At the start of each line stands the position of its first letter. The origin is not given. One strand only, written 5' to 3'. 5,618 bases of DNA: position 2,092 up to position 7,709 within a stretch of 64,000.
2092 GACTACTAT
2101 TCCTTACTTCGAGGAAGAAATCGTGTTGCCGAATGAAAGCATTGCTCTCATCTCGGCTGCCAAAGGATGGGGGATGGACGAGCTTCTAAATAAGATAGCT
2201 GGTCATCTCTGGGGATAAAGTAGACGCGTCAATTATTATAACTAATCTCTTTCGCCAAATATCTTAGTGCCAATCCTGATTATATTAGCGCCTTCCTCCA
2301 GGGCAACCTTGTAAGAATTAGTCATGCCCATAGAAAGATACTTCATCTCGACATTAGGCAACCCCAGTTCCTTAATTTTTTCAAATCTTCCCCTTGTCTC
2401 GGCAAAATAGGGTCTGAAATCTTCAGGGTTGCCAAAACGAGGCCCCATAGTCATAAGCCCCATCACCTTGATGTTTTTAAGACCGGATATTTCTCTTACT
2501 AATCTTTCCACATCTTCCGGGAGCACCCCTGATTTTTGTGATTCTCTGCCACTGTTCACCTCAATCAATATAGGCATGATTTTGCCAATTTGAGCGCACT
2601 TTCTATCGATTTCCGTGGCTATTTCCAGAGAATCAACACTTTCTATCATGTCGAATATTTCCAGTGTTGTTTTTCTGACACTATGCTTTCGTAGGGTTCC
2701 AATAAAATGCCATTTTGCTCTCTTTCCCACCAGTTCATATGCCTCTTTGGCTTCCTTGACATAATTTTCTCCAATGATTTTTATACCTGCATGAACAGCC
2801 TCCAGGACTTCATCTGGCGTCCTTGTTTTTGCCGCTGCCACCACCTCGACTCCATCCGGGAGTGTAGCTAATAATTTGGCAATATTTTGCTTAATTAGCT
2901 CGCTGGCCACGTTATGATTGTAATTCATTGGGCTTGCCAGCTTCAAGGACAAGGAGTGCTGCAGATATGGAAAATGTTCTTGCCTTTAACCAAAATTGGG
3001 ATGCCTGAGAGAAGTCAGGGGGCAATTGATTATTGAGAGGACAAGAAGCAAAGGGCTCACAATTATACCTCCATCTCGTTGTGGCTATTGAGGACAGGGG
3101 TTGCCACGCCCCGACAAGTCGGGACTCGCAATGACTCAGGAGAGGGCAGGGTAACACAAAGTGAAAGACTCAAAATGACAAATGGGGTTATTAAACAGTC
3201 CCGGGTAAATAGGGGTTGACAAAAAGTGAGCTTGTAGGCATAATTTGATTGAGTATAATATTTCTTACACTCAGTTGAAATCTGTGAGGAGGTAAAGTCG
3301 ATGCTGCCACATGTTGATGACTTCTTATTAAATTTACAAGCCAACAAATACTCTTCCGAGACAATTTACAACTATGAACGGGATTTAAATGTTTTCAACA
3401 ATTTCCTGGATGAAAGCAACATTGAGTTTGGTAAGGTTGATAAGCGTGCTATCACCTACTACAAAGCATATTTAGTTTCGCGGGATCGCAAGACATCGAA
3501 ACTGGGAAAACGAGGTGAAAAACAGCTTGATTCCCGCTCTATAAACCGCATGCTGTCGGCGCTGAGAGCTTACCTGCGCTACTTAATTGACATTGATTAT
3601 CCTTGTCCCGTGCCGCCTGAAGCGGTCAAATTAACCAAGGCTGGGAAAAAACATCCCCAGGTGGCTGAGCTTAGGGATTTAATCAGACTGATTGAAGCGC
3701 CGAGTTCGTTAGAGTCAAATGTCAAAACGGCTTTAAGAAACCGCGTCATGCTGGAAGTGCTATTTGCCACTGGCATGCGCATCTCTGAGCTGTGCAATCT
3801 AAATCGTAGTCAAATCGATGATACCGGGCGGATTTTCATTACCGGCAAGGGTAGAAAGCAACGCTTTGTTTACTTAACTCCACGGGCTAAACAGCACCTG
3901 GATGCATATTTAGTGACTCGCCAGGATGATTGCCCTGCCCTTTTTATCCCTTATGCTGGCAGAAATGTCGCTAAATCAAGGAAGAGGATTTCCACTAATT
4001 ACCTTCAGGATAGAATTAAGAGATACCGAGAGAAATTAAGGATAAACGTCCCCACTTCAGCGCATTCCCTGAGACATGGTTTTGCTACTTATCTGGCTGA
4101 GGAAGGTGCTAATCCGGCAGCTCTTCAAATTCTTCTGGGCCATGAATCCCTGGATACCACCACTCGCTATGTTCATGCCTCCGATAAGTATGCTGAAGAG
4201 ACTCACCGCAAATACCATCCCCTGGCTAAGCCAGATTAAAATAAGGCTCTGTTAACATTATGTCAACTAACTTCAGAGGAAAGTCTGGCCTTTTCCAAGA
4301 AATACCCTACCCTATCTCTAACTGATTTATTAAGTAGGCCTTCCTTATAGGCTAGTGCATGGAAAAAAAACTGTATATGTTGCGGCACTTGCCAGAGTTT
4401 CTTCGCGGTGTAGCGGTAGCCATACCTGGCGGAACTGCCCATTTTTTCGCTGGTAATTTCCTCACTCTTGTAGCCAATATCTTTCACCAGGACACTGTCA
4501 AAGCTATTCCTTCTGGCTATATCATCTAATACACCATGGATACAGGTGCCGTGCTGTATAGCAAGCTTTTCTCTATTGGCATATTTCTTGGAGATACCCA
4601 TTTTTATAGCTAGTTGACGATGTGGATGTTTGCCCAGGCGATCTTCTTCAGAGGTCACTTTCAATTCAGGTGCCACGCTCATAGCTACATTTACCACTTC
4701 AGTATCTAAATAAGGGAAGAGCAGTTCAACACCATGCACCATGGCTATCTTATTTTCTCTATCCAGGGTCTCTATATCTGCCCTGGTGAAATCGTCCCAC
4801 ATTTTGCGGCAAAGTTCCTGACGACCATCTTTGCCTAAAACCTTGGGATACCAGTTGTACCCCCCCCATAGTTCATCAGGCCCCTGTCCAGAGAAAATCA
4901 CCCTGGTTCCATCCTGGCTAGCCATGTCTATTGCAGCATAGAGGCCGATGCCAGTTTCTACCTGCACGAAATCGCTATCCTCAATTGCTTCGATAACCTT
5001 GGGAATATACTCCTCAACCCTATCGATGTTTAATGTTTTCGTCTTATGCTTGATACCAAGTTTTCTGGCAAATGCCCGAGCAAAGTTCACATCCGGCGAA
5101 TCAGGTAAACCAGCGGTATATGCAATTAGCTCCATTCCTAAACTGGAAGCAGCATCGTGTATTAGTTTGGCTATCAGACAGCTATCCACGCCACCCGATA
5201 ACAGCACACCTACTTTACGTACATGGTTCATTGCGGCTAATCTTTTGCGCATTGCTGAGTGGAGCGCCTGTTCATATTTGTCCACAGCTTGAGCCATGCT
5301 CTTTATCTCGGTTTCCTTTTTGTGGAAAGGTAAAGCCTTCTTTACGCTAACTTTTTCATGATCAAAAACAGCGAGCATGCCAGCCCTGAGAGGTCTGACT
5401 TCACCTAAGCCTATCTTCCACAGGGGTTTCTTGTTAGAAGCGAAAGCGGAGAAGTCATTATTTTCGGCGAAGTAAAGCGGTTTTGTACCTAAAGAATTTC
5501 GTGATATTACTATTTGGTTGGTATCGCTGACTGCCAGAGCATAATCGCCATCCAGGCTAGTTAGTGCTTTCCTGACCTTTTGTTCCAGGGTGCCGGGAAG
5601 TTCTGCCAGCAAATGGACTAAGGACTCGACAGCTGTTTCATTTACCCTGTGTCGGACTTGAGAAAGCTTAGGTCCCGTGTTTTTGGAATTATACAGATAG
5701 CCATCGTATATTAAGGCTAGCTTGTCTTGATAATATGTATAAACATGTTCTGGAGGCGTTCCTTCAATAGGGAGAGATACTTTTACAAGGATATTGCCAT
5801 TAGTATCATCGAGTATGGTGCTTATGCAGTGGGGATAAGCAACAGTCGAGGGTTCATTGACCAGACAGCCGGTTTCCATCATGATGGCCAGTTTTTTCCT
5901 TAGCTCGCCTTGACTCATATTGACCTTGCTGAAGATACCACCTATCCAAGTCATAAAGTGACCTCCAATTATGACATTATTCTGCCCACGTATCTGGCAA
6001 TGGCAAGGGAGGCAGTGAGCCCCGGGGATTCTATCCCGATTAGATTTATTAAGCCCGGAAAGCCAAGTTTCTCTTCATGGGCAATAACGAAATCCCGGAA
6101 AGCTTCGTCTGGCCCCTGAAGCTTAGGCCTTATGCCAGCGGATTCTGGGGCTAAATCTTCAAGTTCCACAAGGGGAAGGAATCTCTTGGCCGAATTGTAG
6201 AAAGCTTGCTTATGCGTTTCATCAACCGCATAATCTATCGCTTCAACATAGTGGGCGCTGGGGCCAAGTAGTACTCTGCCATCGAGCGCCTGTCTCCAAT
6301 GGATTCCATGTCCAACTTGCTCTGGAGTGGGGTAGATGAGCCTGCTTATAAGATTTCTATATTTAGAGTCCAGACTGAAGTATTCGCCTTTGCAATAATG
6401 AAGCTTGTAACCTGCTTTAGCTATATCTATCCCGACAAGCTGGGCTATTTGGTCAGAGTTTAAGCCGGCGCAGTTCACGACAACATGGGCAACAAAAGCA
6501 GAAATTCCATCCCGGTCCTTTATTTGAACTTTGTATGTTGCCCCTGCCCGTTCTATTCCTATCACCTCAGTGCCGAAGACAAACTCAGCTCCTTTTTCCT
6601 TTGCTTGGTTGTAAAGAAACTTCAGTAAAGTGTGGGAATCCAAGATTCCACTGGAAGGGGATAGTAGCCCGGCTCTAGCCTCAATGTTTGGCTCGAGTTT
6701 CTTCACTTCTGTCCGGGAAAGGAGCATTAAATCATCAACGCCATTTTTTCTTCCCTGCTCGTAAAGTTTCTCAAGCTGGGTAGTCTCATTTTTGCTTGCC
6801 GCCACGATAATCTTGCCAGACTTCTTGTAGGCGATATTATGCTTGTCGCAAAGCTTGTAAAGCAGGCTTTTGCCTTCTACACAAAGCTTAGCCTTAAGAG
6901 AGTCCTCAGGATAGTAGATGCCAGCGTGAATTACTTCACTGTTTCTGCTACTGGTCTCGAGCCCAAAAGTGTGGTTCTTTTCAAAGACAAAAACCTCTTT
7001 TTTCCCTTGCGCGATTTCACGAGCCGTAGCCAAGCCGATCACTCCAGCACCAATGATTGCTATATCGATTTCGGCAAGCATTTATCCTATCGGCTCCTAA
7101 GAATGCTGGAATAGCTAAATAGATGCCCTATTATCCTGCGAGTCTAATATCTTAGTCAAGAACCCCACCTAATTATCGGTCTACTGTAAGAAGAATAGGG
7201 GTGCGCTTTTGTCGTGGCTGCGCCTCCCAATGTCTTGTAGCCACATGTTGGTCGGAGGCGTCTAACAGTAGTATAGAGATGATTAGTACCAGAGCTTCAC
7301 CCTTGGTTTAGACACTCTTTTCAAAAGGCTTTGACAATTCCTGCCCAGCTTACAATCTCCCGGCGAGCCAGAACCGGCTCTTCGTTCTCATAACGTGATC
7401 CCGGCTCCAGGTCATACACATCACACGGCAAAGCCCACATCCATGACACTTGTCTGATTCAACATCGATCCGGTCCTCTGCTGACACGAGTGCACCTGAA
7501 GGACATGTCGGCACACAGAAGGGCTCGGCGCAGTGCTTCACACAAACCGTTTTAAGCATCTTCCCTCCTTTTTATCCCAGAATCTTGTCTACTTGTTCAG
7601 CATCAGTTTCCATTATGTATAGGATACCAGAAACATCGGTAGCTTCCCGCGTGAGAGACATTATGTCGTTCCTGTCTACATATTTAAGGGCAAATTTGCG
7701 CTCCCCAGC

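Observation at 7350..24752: Duplicated hisF-gltB(FMN) gene pair, with hisH embedded in a split archaeal-type glutamate synthase operon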

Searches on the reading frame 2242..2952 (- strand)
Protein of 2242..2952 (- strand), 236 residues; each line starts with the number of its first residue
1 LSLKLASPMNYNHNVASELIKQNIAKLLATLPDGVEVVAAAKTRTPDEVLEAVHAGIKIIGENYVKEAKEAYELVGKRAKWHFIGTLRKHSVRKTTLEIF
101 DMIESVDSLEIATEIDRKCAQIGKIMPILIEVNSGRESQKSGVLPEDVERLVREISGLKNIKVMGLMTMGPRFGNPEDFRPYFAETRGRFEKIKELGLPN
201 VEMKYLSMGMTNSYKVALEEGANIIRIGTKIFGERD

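Call 63: search_protein_families(library=pfam, proteins=[window:2242-2952:-], max_evalue=0.00001)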
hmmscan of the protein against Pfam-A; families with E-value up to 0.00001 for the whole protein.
window:2242-2952:- (236 aa): 1 family
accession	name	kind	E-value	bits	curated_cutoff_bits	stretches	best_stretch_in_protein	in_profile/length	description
PF01168.26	Ala_racemase_N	-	3.8e-20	73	24.1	1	19-235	5-219/220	Alanine racemase, N-terminal domain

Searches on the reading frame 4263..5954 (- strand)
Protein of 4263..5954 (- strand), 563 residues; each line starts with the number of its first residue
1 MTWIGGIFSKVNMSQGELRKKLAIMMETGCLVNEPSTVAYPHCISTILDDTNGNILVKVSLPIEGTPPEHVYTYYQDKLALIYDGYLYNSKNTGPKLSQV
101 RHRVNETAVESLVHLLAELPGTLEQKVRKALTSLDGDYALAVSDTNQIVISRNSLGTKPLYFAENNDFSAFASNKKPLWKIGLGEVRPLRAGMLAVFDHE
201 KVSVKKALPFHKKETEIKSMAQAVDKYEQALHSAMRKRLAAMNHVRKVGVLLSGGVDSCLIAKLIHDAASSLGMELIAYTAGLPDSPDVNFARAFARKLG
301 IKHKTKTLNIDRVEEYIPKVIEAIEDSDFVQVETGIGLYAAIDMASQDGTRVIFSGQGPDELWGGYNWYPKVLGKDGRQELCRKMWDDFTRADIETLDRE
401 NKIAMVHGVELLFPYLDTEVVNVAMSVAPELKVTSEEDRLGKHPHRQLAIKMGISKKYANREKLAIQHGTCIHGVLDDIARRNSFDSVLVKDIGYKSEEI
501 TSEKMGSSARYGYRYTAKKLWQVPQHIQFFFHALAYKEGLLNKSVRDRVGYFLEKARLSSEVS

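Call 4: search_protein_families(library=pfam, proteins=[window:4263-5954:-])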
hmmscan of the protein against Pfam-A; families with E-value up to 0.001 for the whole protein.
window:4263-5954:- (563 aa): 5 families
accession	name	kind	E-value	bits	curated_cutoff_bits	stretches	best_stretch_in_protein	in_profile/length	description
PF00733.27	Asn_synthase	-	2.7e-43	149.4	21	2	227-373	2-142/354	Asparagine synthase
PF13537.11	GATase_7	-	2e-14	54.1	25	1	76-178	21-121/123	Glutamine amidotransferase domain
PF13522.11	GATase_6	-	2.5e-08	34.5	27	1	73-174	33-130/130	Glutamine amidotransferase domain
PF24167.1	DUF7411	-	3.2e-05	24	28.7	1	247-322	2-72/194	Family of unknown function (DUF7411)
PF02540.23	NAD_synthase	-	0.00018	21.2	21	1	233-312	7-83/242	NAD synthase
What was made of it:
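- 4263..5954 (-): asnB, glutamine-dependent asparagine synthase (edge of the nitrogen island). PF00733 + GATase_7 (call 4)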

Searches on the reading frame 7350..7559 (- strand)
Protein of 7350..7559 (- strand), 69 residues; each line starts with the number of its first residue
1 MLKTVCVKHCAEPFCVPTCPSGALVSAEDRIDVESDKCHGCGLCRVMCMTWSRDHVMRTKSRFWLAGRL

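Call 32: search_protein_families(library=pfam, proteins=[window:7350-7559:-])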
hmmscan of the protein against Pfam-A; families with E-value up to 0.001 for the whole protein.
window:7350-7559:- (69 aa): 2 families
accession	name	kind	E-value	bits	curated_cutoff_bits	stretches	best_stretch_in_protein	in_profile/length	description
PF25160.1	LdpA_Fe-S-bd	-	1.7e-05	24.9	27.6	1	6-48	1-38/49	LdpA Fe-S cluster-binding domain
PF12838.12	Fer4_7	-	0.00021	22.2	27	1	9-50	4-50/52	4Fe-4S dicluster domain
